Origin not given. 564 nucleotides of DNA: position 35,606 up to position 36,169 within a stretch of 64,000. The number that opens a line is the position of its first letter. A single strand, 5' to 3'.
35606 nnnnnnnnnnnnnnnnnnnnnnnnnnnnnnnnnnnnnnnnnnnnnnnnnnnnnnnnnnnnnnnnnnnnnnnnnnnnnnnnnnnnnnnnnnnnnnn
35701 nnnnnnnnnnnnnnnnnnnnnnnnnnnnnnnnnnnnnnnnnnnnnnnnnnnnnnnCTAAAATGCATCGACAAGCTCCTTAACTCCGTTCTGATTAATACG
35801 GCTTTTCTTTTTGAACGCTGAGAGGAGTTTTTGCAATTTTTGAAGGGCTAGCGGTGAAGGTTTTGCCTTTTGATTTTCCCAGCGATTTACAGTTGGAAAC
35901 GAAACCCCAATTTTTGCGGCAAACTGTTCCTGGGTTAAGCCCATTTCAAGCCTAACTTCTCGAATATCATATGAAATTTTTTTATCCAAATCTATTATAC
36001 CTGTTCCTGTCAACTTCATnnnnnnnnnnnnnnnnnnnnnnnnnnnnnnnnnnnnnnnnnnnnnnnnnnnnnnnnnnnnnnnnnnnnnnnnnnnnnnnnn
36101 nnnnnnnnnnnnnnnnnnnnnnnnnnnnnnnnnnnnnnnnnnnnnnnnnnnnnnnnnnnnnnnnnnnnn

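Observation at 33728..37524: Accessory islet downstream of tRNA-Pro with two AlbA_2/Schlafen-like genes and an XRE regulator: candidate uncharacterised defence or addiction-type module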

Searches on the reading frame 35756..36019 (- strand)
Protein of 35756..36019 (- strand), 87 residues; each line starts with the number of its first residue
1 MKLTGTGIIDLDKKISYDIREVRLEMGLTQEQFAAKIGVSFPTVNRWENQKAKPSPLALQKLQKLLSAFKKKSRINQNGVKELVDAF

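Call 4: search_protein_families(library=pfam, proteins=[window:35756-36019:-], max_evalue=0.1)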
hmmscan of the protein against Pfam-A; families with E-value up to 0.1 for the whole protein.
window:35756-36019:- (87 aa): 13 families
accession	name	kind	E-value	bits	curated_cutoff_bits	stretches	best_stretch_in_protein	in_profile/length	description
PF01381.28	HTH_3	-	1.9e-15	57.1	23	1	19-66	1-48/55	Helix-turn-helix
PF13560.12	HTH_31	-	2.6e-06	28.1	27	1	20-65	7-53/64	Helix-turn-helix domain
PF13443.12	HTH_26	-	0.00011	22.9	22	1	19-69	2-50/63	Cro/C1-type HTH DNA-binding domain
PF15731.11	MqsA_antitoxin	-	0.00062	20.3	30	1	16-67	71-121/131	Antitoxin component of bacterial toxin-antitoxin system, MqsA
PF22495.2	HTH_92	-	0.00097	18.9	27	1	20-58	1-39/45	RsaL-like HTH domain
PF13744.12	HTH_37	-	0.0015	18.7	27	1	17-68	21-70/80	Helix-turn-helix domain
PF13545.12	HTH_Crp_2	-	0.0031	17.9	27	1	21-46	16-41/70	Crp-like helix-turn-helix domain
PF12844.13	HTH_19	-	0.014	15.7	30.2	1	19-62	4-47/64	Helix-turn-helix domain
PF13384.12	HTH_23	-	0.021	15.1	24.6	1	25-47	16-37/50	Homeodomain-like domain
PF20432.4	Xre-like-HTH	-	0.025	15.3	25.8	1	25-64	21-60/63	Antitoxin Xre-like helix-turn-helix domain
PF13518.12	HTH_28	-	0.044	14.3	25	0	26-49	11-34/52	Helix-turn-helix domain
PF00157.23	Pou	-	0.046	14.1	27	0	15-39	9-33/72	Pou domain - N-terminal to homeobox domain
PF13413.12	HTH_25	-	0.068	13.5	24.6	1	20-51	3-34/62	Helix-turn-helix domain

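Call 5: search_protein_families(library=padloc, proteins=[window:35756-36019:-], max_evalue=0.1)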
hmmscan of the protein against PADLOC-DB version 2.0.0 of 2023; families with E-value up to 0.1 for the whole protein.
window:35756-36019:- (87 aa): 17 families
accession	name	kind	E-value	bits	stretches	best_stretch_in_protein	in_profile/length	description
PDLC03951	RmrA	-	2.6e-07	28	1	19-68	13-62/400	-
PDLC03947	RmrA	-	4.1e-07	27.2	1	15-67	12-64/383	-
PDLC02926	HTH_VI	-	5.8e-07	27.7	1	15-66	2-53/92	-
PDLC03949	RmrA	-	2.2e-05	21.5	1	23-67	11-55/363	-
PDLC03952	RmrA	-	2.7e-05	21.2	1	18-67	26-75/395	-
PDLC03956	RmrA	-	6.4e-05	20.2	1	28-67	23-62/399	-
PDLC04142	capH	-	9.4e-05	21.4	1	16-71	8-62/103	capH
PDLC03954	RmrA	-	0.0001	19.4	1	18-67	14-63/380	-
PDLC04133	mad1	-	0.00012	20.2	1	25-54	3-32/60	mads_1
PDLC03944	RmrA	-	0.00012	19.2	1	19-67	11-59/384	-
PDLC03948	RmrA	-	0.00013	19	1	20-67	14-61/397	-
PDLC03668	Control_protein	-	0.00068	18.1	1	13-37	7-31/79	control protein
PDLC03945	RmrA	-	0.0015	15.8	1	19-72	7-57/394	-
PDLC03946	RmrA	-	0.0051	13.6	1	23-67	11-55/357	-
PDLC03667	Control_protein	-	0.03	12.6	1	19-54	6-45/101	control protein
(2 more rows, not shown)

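Call 6: search_protein_families(library=ncbifam, proteins=[window:35756-36019:-], max_evalue=0.1)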
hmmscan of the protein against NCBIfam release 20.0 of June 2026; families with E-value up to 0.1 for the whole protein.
window:35756-36019:- (87 aa): 22 families
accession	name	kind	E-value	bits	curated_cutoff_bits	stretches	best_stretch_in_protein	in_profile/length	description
TIGR03830.1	CxxCG_CxxCG_HTH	subfamily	2.9e-09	36.8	61.8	1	15-68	66-118/127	type II TA system antitoxin MqsA family protein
TIGR03070.1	couple_hipB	subfamily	4.9e-09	36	71.65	1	13-69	1-54/58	type II toxin-antitoxin system Y4mF family antitoxin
NF041951.1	phage_RstR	subfamily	7.3e-09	35.9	80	1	15-66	3-54/108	RstR family transcriptional repressor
NF007481.0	PRK10072.1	equivalog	2.2e-08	34.5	110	1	17-71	36-89/96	HTH-type transcriptional regulator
NF040522.1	VC1465_fam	subfamily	2e-07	31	70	1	19-70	1-51/111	VC1465 family Xer recombination activation factor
TIGR00270.2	TIGR00270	equivalog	8.7e-07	28.9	110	1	18-67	79-128/159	multiprotein bridging factor aMBF1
NF047542.1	telomere_Tap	equivalog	1.6e-06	27.2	600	1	22-76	25-79/695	telomere-associated protein Tap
NF007257.0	PRK09706.1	subfamily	4.4e-06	26.5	101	1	13-67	4-58/135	transcriptional repressor DicA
NF041265.1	NadS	equivalog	5.6e-06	26.6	60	1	18-62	34-78/94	NadS family protein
NF047948.1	male_kill_WMK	equivalog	2.3e-05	24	300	1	12-67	3-58/300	WO male-killing family protein Wmk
NF007271.0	PRK09726.1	equivalog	0.00011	22.1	79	1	16-69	14-64/88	type II toxin-antitoxin system antitoxin HipB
TIGR02612.1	mob_myst_A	hypoth_equivalog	0.00042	20.2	122.6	1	19-66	30-76/150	mobile mystery protein A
NF007408.0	PRK09943.1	equivalog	0.00052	19.6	211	1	18-66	11-59/185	HTH-type transcriptional regulator PuuR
NF041493.1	MobT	equivalog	0.00093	18.1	600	1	19-73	1-55/383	MobT family relaxase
NF052239.1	antitox_spr1629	equivalog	0.0025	17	335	1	19-67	7-55/377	spr1629 family repressor/antitoxin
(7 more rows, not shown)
